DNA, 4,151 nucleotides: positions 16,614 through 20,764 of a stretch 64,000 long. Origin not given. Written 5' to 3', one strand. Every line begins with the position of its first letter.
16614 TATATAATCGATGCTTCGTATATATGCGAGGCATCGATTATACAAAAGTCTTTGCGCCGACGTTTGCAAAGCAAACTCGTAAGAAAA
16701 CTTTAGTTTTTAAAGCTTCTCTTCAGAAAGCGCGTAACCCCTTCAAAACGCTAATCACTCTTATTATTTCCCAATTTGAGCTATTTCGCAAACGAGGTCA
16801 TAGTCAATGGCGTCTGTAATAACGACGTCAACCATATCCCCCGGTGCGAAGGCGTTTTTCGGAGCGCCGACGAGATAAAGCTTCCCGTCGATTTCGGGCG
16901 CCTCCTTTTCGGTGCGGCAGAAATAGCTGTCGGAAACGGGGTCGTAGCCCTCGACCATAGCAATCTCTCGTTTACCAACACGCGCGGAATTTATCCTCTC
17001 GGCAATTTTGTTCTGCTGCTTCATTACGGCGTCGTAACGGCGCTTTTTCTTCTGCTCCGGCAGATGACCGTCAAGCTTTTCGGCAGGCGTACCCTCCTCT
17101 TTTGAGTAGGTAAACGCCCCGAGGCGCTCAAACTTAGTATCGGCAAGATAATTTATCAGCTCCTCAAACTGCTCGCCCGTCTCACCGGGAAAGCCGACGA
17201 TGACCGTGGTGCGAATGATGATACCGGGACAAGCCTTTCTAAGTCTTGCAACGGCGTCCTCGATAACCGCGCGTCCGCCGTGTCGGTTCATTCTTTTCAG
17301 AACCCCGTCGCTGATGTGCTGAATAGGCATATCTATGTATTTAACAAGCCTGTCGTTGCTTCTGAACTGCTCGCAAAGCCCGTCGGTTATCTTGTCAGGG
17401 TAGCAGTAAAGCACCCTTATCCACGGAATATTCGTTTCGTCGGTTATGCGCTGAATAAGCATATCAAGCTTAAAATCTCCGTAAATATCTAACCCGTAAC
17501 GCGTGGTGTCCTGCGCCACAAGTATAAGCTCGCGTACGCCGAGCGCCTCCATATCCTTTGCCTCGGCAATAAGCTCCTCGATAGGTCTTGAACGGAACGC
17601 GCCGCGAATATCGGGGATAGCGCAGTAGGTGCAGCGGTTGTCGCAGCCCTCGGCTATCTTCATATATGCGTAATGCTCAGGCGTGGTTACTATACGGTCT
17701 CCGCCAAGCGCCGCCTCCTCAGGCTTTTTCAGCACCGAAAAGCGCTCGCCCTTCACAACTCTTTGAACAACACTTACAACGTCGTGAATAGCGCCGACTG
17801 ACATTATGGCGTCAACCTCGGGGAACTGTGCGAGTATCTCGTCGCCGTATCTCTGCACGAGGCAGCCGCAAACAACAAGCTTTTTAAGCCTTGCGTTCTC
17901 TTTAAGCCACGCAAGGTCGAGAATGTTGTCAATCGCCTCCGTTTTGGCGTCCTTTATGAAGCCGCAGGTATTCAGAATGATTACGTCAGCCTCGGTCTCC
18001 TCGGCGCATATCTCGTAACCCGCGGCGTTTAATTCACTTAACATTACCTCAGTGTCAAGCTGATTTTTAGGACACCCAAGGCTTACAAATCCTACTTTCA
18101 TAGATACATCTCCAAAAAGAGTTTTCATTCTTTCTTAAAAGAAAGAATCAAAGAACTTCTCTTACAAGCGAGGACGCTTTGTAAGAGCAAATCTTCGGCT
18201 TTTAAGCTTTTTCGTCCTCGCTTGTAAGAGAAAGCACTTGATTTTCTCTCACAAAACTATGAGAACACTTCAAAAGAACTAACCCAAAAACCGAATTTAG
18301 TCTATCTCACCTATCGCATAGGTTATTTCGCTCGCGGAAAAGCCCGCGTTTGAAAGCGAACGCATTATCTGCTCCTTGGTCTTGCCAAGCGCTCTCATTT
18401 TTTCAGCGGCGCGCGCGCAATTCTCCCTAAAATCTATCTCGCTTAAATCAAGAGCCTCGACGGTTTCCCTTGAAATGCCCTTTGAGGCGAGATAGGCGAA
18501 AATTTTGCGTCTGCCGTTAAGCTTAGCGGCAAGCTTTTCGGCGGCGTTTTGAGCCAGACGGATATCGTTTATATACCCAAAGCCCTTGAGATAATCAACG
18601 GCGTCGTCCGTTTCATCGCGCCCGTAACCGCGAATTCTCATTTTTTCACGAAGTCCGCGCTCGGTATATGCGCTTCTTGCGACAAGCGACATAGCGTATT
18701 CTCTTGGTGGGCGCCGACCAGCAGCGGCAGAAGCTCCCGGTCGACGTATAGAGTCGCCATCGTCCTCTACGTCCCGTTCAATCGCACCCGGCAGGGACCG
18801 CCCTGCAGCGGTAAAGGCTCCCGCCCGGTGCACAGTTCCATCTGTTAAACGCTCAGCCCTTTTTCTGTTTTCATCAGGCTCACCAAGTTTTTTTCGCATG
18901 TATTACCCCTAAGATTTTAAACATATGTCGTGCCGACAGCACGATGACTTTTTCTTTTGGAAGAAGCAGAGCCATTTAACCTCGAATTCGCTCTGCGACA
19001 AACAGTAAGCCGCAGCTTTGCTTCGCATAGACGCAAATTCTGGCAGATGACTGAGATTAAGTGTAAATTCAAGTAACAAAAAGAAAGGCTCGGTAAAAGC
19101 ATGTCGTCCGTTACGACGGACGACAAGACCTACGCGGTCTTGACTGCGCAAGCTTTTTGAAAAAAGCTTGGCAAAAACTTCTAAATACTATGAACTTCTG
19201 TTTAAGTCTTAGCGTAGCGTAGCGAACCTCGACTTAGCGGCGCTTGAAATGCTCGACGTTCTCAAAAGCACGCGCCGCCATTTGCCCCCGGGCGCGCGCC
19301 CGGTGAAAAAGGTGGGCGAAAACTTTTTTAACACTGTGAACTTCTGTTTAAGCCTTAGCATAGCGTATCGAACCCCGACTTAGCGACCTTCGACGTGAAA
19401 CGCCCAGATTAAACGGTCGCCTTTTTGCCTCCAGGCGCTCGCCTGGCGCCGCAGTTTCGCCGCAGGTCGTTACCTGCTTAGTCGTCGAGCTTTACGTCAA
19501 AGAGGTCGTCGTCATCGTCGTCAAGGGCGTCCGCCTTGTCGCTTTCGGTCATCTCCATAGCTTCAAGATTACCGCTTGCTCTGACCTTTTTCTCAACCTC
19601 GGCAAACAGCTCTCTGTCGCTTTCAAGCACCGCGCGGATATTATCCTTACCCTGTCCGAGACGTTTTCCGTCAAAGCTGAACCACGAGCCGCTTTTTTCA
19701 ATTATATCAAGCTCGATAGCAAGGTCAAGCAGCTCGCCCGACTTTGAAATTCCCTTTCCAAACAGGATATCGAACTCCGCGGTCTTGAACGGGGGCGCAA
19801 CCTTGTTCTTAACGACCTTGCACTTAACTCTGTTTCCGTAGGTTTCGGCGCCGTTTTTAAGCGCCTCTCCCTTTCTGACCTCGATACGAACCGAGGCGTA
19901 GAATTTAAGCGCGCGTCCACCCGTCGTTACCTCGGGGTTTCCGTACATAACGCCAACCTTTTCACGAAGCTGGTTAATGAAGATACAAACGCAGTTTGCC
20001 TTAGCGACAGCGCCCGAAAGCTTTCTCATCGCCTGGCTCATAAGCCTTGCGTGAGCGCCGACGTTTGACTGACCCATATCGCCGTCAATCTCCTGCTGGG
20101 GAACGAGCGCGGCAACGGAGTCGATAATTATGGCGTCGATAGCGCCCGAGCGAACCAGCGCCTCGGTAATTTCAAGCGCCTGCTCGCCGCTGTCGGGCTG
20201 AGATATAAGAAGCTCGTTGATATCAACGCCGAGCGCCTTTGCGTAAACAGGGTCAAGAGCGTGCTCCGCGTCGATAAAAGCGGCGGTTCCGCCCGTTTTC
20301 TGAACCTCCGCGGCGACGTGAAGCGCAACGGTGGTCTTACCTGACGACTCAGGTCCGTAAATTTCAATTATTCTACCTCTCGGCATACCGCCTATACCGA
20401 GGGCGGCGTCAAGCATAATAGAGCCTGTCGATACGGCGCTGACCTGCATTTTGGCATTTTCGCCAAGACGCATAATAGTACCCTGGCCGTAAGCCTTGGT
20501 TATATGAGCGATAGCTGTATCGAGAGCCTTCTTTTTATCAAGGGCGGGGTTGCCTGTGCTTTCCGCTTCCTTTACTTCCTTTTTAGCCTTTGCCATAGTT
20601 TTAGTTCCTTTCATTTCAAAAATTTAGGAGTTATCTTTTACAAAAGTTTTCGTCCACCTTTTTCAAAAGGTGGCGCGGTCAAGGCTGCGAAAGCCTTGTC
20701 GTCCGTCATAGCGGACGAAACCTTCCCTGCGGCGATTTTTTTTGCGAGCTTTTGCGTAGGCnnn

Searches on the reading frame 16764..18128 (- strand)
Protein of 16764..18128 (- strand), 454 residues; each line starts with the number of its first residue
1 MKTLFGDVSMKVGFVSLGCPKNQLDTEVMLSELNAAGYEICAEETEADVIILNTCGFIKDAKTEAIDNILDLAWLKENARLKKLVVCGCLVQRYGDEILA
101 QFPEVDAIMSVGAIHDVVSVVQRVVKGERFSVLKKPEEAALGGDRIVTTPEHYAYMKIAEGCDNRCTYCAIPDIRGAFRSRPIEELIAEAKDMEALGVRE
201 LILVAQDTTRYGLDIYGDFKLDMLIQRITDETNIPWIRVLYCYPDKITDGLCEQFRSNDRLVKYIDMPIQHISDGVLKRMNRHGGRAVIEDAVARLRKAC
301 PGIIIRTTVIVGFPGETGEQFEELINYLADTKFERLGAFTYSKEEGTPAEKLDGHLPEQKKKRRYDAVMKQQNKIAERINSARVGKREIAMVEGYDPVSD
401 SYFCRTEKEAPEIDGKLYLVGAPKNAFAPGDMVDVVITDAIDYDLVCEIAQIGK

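Call 5: search_protein_families(library=ncbifam, proteins=[window:16764-18128:-])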
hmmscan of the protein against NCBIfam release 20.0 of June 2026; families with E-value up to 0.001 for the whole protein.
window:16764-18128:- (454 aa): 20 families
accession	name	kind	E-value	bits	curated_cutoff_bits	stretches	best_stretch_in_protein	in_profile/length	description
TIGR01125.1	TIGR01125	equivalog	4.3e-143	477.5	356.95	1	11-446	1-431/432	30S ribosomal protein S12 methylthiotransferase RimO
TIGR00089.1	TIGR00089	subfamily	1.1e-119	400.1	251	1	11-446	1-428/429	MiaB/RimO family radical SAM methylthiotransferase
TIGR01574.1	miaB-methiolase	equivalog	7.8e-83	278.9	355.3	1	16-445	6-432/437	tRNA (N6-isopentenyl adenosine(37)-C2)-methylthiotransferase MiaB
TIGR01579.1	MiaB-like-C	equivalog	1.1e-73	248.8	357.05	1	14-396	1-383/416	tRNA (N(6)-L-threonylcarbamoyladenosine(37)-C(2))-methylthiotransferase MtaB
TIGR01578.1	MiaB-like-B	hypoth_equivalog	8.3e-63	212.6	314.7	1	14-393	4-373/421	tRNA (N(6)-L-threonylcarbamoyladenosine(37)-C(2))-methylthiotransferase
NF010916.0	PRK14336.1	equivalog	9.4e-58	195.9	606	1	16-452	8-415/418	tRNA (N6-isopentenyl adenosine(37)-C2)-methylthiotransferase MiaB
TIGR04479.1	bcpD_PhpK_rSAM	subfamily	1.2e-14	53.6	600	1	150-332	238-410/504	PhpK family radical SAM P-methyltransferase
TIGR04014.1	B12_SAM_MJ_0865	equivalog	1.4e-14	53.8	360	1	154-334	161-339/434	methyl-coenzyme M reductase glutamine C-methyltransferase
TIGR04013.1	B12_SAM_MJ_1487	hypoth_equivalog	5.7e-14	51.8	251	1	151-328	149-330/382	TIGR04013 family B12-binding domain/radical SAM domain-containing protein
NF038361.1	rSAM_Sden_1168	equivalog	2.7e-06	26.2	575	1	158-339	287-459/560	Sden_1168 family B12-binding radical SAM P-methyltransferase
TIGR01212.1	TIGR01212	equivalog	1.2e-05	24.6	180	1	242-337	120-211/302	tRNA modification radical SAM protein MnmL/YtqA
TIGR04428.1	B12_rSAM_trp_MT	equivalog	1.8e-05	23.3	500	1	160-328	223-395/558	tryptophan 2-C-methyltransferase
NF004567.0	PRK05904.1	equivalog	4.1e-05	22.9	355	1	215-375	69-226/353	coproporphyrinogen III oxidase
TIGR04295.1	B12_rSAM_oligo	hypoth_equivalog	6.5e-05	21.8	400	1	154-203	201-250/422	TIGR04295 family B12-binding domain-containing radical SAM protein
TIGR04072.2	rSAM_ladder_B12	equivalog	6.6e-05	21.7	360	1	158-329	185-347/443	lipid biosynthesis B12-binding/radical SAM protein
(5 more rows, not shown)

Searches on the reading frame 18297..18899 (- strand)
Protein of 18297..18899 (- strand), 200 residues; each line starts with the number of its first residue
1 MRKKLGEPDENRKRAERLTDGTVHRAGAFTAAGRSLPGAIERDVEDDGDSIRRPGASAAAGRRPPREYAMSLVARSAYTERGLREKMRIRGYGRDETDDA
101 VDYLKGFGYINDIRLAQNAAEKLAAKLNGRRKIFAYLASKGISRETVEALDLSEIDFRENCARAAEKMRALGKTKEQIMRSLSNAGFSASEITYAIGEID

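Call 5: search_protein_families(library=ncbifam, proteins=[window:18297-18899:-])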
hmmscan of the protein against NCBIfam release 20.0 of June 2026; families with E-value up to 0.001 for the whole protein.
window:18297-18899:- (200 aa): 11 families
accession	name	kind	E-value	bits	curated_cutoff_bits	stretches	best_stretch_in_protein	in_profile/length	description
NF001058.0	PRK00117.4-1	equivalog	2.1e-16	60.6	194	1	66-193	65-201/214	recombination regulator RecX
NF001057.0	PRK00117.3-3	equivalog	2.2e-15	57.1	146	1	66-197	6-144/151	recombination regulator RecX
NF001063.0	PRK00117.5-3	equivalog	6.3e-15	55.4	186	1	67-196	15-150/165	recombination regulator RecX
NF001065.0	PRK00117.5-5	equivalog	1.9e-13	50.9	175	1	66-196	8-138/149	recombination regulator RecX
NF001054.0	PRK00117.2-1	equivalog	4.4e-10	39.9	189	1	67-193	13-144/154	recombination regulator RecX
NF010732.0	PRK14134.1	equivalog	8.8e-08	32.1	351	1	66-168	64-163/283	recombination regulator RecX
NF010733.0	PRK14135.1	equivalog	6.3e-07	29.3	240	1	79-199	76-205/267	recombination regulator RecX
NF001062.0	PRK00117.5-2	equivalog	1.1e-06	28.9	336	1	69-192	26-153/164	recombination regulator RecX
NF001056.0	PRK00117.3-1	equivalog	3.8e-06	26.8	237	1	66-170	25-129/181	recombination regulator RecX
NF001053.0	PRK00117.1-3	equivalog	7.6e-06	26.3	216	1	75-192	48-171/180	recombination regulator RecX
NF001064.0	PRK00117.5-4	equivalog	7.9e-06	25.4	217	1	66-171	34-139/194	recombination regulator RecX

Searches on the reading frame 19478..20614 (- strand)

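Call 5: search_protein_families(library=ncbifam, proteins=[window:19478-20614:-])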
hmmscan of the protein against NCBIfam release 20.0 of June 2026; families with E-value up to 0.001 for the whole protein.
window:19478-20614:- (378 aa): 13 families
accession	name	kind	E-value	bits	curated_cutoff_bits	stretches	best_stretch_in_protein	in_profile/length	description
TIGR02012.1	tigrfam_recA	equivalog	8.2e-164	544.5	325.3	1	26-345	1-320/321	recombinase RecA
NF007072.0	PRK09519.1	equivalog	7.3e-132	441.3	1024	2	26-272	6-252/790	intein-containing recombinase RecA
NF003301.0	PRK04301.1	equivalog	2.6e-16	59.7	259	1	53-251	75-286/316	DNA repair and recombination protein RadA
TIGR02237.1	recomb_radB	equivalog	7.1e-16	58.7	172.4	1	73-249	5-179/210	DNA repair and recombination protein RadB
TIGR02236.1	recomb_radA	equivalog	2.8e-12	46.6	361.15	1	53-251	70-282/311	DNA repair and recombination protein RadA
NF033429.2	ImuA_translesion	equivalog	3.8e-12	46.5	150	1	54-163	9-119/181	translesion DNA synthesis-associated protein ImuA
NF006861.0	PRK09361.1-1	equivalog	1.6e-10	41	278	1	60-118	4-61/235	DNA repair and recombination protein RadB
TIGR02238.1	recomb_DMC1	equivalog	2.3e-10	40.1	447.7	1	53-251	70-284/314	meiotic recombinase Dmc1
TIGR02239.1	recomb_RAD51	equivalog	2.7e-08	33.3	478.05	1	53-251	70-284/316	DNA repair protein RAD51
TIGR03881.1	KaiC_arch_4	hypoth_equivalog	1.3e-05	25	247.8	1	61-157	3-80/231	KaiC domain-containing protein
TIGR00416.1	sms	equivalog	1.4e-05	24.1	403.05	1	46-178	61-189/454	DNA repair protein RadA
NF006799.0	PRK09302.1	equivalog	0.00015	20.5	408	1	55-172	249-377/515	circadian clock protein KaiC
NF058630.1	repair_Rv3395c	exception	0.00045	20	65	1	75-173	5-93/153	DnaE2-dependent mutagenesis accessory factor ImuA'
